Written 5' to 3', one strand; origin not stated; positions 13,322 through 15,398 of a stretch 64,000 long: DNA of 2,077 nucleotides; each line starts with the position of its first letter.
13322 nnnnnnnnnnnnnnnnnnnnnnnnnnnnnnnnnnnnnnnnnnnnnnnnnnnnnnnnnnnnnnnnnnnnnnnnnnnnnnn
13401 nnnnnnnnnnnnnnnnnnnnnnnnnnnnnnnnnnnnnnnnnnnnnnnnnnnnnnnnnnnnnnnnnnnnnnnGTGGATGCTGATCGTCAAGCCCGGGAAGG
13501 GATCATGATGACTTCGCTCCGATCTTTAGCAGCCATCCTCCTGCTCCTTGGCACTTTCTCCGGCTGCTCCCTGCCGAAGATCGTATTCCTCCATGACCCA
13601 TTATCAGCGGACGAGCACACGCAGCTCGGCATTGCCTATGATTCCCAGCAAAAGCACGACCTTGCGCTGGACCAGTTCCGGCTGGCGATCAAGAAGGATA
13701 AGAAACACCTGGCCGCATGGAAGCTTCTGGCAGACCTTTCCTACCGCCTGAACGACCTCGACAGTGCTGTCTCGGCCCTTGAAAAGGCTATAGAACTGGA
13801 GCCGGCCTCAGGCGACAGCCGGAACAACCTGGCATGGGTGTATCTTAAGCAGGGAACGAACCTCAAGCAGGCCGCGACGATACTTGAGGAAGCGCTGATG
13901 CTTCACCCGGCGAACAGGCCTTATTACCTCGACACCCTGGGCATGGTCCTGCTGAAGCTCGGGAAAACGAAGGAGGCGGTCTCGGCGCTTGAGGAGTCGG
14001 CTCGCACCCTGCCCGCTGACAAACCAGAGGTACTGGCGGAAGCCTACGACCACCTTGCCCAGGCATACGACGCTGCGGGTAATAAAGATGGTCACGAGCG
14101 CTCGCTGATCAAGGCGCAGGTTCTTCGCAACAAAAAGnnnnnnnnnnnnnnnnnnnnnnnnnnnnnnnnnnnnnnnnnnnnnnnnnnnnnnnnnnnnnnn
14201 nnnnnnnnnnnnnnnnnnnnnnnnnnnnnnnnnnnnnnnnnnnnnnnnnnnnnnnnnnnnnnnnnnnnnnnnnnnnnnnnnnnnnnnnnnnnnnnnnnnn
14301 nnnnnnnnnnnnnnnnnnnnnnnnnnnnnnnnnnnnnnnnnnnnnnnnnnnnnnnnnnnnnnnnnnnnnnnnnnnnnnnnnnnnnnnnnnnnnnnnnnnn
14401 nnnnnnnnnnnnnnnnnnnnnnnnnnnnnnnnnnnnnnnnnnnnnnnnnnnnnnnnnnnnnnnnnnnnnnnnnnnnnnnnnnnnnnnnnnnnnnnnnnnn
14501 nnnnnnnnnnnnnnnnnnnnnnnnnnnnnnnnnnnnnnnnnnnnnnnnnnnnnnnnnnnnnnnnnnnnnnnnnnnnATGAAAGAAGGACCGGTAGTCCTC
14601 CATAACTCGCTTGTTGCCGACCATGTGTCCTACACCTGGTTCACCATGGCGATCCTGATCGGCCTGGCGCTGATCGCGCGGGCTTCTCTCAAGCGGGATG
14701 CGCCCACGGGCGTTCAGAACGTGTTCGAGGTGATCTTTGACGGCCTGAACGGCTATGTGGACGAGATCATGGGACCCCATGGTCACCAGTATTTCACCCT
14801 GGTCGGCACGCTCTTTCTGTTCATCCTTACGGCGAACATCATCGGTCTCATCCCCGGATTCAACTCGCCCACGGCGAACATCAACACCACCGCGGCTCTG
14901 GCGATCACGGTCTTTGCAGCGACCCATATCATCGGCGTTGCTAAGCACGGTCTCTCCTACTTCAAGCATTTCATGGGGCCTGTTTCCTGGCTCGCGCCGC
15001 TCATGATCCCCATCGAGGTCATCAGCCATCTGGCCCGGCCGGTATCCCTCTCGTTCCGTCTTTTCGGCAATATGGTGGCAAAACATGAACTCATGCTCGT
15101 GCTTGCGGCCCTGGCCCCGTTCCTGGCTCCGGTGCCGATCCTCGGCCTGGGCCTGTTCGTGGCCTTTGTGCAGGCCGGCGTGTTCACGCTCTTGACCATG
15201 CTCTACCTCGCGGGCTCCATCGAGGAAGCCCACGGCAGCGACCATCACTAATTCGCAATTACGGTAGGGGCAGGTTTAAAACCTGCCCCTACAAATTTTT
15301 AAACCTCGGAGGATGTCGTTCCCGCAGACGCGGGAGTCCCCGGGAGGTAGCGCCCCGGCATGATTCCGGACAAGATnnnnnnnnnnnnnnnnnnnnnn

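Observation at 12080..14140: Candidate C-terminal processing/sorting system: two paralogous secreted GG-CTERM-like small proteins + C39-like cysteine-peptidase lipoprotein + TPR lipoprotein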

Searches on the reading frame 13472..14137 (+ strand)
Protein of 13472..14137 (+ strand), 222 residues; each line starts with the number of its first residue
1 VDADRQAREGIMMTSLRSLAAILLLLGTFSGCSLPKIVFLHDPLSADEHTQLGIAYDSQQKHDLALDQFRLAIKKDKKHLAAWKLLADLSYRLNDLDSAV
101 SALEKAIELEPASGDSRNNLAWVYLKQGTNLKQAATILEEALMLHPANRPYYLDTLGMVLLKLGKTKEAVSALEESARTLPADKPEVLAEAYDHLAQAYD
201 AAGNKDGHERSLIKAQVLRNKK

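Call 3: search_protein_families(library=ncbifam, proteins=[window:13472-14137:+], max_evalue=0.1)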
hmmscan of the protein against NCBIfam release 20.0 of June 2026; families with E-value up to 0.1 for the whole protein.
window:13472-14137:+ (222 aa): 28 families (the best 25 are shown)
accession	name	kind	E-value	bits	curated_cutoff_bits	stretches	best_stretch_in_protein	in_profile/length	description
TIGR02521.1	type_IV_pilW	equivalog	7.9e-18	64.9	154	1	23-191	3-176/234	type IV pilus biogenesis/stability protein PilW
TIGR02917.1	PEP_TPR_lipo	equivalog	1.1e-16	60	312.2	1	51-207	741-889/899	XrtA/PEP-CTERM system TPR-repeat protein PrsT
NF040959.1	MamA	equivalog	2.9e-12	46.5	200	2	45-110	138-203/204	magnetosome protein MamA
NF033762.1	social_mot_Tgl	equivalog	9.7e-11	41.5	225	1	20-207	7-188/252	social motility TPR repeat lipoprotein Tgl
NF033920.0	C39_PA2778_fam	equivalog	1.8e-08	34.1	150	1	54-145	164-254/255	PA2778 family cysteine peptidase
TIGR02552.1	LcrH_SycD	equivalog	3.6e-07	30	104.8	1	41-113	47-119/136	SycD/LcrH family type III secretion system chaperone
NF047371.1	FlcA_CTERM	equivalog_domain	1.1e-06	27.5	300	1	82-184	440-541/646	periplasmic flagellar collar protein FlcA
NF040561.1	PrimPol_Msp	equivalog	1.2e-06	27.4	200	1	44-137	23-110/515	CRISPR-associated primase-polymerase type A1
NF052415.1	T3SS_chap_SctY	equivalog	8.7e-06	26.2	70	1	120-207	12-95/106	type III secretion apparatus assembly chaperone SctY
NF002725.1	PRK02603.1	equivalog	2.4e-05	24.4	143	0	95-136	87-128/173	photosystem I assembly protein Ycf3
NF053720.1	NsdA_fam_reg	subfamily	5e-05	23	75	1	151-216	242-308/432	NsdA family TPR-like regulatory protein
NF047558.1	TPR_END_plus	domain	5.7e-05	23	32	0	91-112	10-31/56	TPR end-of-group domain-containing protein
TIGR03939.1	PGA_TPR_OMP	equivalog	8.4e-05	21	366.65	1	42-167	82-205/800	poly-beta-1,6 N-acetyl-D-glucosamine export porin PgaA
NF052400.1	M48_BAM_BepA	equivalog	0.0001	21.2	570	1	54-203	315-457/483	beta-barrel assembly-enhancing protease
NF058541.1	SusR_regulator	equivalog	0.00015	21.1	480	0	131-216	146-230/515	SusR family glycan utilization regulator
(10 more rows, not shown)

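Call 4: search_protein_families(library=pfam, proteins=[window:13472-14137:+], max_evalue=0.1)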
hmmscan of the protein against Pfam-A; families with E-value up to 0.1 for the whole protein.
window:13472-14137:+ (222 aa): 25 families
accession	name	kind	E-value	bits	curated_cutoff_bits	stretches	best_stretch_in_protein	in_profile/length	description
PF07719.23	TPR_2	-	7.3e-19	66.7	27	3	82-112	3-33/34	Tetratricopeptide repeat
PF00515.34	TPR_1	-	4.2e-15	55.3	27.8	2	46-78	1-33/34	Tetratricopeptide repeat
PF13428.12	TPR_14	-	1.4e-14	53.5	23.5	2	81-121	2-42/44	Tetratricopeptide repeat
PF13181.12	TPR_8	-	1.8e-14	53.1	25.7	1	83-112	4-33/34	Tetratricopeptide repeat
PF14559.12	TPR_19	-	7.1e-13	49.1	25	3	94-152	5-61/68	Tetratricopeptide repeat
PF13431.12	TPR_17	-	2.3e-12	46.6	24.4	1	103-128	2-27/34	Tetratricopeptide repeat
PF23914.1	TPR_CcmH_CycH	-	3.2e-12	47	42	1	69-186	39-157/158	Cytochrome c-type biogenesis protein H TPR domain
PF13432.12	TPR_16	-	2.4e-11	44.3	32.7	2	51-111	2-62/65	Tetratricopeptide repeat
PF13424.12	TPR_12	-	8.8e-11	42.3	30.1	2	155-205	8-61/77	Tetratricopeptide repeat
PF13174.12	TPR_6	-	1.4e-09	38.4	26.3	0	86-113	6-33/33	Tetratricopeptide repeat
PF13176.12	TPR_7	-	5.1e-09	35.9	27.9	0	82-113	1-32/36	Tetratricopeptide repeat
PF13374.12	TPR_10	-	6.2e-09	36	27.5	0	153-178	5-30/42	Tetratricopeptide repeat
PF12895.13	ANAPC3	-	8.1e-09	36.1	27.2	2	95-175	4-81/82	Anaphase-promoting complex, cyclosome, subunit 3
PF13414.12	TPR_11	-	6.6e-07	29.3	26.8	1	89-128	3-42/42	TPR repeat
PF13371.12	TPR_9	-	3.3e-06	27.5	35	1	56-116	5-65/73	Tetratricopeptide repeat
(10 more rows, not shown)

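Call 57: search_protein_families(library=padloc, proteins=[window:13505-14137:+], max_evalue=0.01)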
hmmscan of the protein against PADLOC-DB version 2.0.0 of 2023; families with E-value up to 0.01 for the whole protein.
window:13505-14137:+ (211 aa): 2 families
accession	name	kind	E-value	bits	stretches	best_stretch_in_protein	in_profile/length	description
PDLC01101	PrimPol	-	2.5e-06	24.5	1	35-103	33-101/490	adaptation polymerase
PDLC04781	PDC-M71B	-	0.0023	14.8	1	80-165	360-447/515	-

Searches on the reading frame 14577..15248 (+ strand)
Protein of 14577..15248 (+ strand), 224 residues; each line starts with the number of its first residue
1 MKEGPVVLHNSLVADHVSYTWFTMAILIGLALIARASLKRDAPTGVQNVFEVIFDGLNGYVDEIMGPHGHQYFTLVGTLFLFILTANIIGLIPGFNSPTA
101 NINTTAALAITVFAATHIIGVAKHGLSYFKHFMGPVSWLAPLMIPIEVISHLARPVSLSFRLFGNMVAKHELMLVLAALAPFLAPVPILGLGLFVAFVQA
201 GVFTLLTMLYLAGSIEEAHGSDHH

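Call 65: search_protein_families(library=pfam, proteins=[window:14577-15248:+], max_evalue=0.001)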
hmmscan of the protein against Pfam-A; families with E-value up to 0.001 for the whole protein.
window:14577-15248:+ (224 aa): 1 family
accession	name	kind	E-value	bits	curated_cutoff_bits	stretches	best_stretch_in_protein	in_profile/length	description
PF00119.25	ATP-synt_A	-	2.3e-56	191.5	33.9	1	19-211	3-216/217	ATP synthase A chain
